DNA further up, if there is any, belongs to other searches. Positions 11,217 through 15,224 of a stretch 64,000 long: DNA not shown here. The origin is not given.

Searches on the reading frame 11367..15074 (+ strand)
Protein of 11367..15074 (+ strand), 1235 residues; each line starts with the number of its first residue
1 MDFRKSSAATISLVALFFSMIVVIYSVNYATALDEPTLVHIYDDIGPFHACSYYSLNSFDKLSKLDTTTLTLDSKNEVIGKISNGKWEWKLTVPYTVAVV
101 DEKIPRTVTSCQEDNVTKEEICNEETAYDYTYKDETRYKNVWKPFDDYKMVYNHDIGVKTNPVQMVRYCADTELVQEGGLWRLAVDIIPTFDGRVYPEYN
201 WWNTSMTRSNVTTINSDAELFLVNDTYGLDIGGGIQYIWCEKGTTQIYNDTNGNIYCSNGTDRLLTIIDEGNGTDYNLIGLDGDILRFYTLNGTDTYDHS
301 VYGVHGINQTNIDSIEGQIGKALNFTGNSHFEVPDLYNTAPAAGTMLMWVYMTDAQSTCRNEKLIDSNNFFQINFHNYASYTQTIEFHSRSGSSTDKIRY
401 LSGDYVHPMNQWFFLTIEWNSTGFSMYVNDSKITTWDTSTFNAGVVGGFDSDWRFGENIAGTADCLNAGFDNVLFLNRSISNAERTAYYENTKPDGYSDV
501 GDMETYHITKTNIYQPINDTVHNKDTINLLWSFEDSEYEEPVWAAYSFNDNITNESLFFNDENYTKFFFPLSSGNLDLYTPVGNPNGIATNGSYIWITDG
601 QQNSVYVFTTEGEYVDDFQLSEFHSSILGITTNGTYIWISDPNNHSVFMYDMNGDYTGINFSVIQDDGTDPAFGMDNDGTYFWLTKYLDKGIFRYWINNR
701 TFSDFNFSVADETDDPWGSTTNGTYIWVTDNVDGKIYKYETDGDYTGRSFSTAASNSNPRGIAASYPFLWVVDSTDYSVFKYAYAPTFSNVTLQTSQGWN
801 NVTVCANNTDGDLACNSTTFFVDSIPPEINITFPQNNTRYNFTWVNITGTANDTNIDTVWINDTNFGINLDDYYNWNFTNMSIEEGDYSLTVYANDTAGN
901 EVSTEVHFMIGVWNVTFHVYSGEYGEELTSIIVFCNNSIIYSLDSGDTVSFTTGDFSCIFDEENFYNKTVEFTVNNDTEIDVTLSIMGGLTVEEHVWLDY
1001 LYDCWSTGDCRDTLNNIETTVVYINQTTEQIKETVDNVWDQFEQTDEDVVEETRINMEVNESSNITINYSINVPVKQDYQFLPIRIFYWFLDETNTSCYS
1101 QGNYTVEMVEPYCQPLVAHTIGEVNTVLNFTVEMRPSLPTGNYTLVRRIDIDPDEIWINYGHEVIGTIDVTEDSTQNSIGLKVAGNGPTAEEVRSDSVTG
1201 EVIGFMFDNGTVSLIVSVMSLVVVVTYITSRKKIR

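Call 60: search_protein_families(library=pfam, proteins=[window:11367-15074:+], max_evalue=0.001)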
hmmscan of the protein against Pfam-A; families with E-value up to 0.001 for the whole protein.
window:11367-15074:+ (1235 aa): 3 families
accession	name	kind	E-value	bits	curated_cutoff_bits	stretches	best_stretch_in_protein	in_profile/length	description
PF09136.16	Glucodextran_B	-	1.2e-09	38.3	27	1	827-906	1-77/83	Glucodextranase, domain B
PF17957.7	Big_7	-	3.7e-05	24.7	24.1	1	827-892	1-70/70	Bacterial Ig domain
PF19077.6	Big_13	-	6.9e-05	23.7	27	1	847-910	33-100/102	Bacterial Ig-like domain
